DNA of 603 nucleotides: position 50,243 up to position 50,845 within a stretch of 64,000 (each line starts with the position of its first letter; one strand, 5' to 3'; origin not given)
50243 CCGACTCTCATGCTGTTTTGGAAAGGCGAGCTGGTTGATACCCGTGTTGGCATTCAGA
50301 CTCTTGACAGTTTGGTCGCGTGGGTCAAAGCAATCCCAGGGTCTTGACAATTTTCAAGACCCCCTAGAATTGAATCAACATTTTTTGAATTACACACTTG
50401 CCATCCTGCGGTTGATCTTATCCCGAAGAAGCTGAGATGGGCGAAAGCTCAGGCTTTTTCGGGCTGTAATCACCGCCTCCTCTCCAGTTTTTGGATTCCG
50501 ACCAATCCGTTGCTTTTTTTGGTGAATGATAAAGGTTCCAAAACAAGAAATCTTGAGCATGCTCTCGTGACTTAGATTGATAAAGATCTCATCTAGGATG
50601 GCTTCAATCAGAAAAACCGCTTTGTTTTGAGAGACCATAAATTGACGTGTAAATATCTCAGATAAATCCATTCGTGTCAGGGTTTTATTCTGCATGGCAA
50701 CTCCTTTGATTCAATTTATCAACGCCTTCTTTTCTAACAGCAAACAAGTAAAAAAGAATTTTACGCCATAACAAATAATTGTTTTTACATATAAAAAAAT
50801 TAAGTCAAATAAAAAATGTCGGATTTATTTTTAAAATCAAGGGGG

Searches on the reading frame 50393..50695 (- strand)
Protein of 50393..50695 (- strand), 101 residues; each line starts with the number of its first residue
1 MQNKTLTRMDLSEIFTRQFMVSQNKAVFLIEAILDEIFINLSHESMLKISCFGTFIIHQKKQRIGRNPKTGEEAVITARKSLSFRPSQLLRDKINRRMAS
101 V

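Call 51: search_protein_families(library=ncbifam, proteins=[window:50393-50695:-], max_evalue=0.00001)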
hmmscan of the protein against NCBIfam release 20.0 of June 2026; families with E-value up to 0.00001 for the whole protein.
seq(101 aa): 6 families
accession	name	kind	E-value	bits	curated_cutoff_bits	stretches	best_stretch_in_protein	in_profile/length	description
NF001401.0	PRK00285.1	equivalog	1.2e-29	102.5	111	1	2-98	2-98/103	integration host factor subunit alpha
TIGR00987.1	himA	equivalog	1.1e-27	96.2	120.25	1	5-98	1-94/96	integration host factor subunit alpha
NF001222.0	PRK00199.1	equivalog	2.2e-15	56.6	115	1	13-97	9-93/95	integration host factor subunit beta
TIGR00988.1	hip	equivalog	1.4e-13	51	119.95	1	12-96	8-92/94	integration host factor subunit beta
NF007945.0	PRK10664.1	equivalog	2.2e-10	41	157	1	21-95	16-90/90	nucleoid-associated protein HU-beta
NF008023.0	PRK10753.1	equivalog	2.7e-08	34.1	162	1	13-93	8-88/90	nucleoid-associated protein HU-alpha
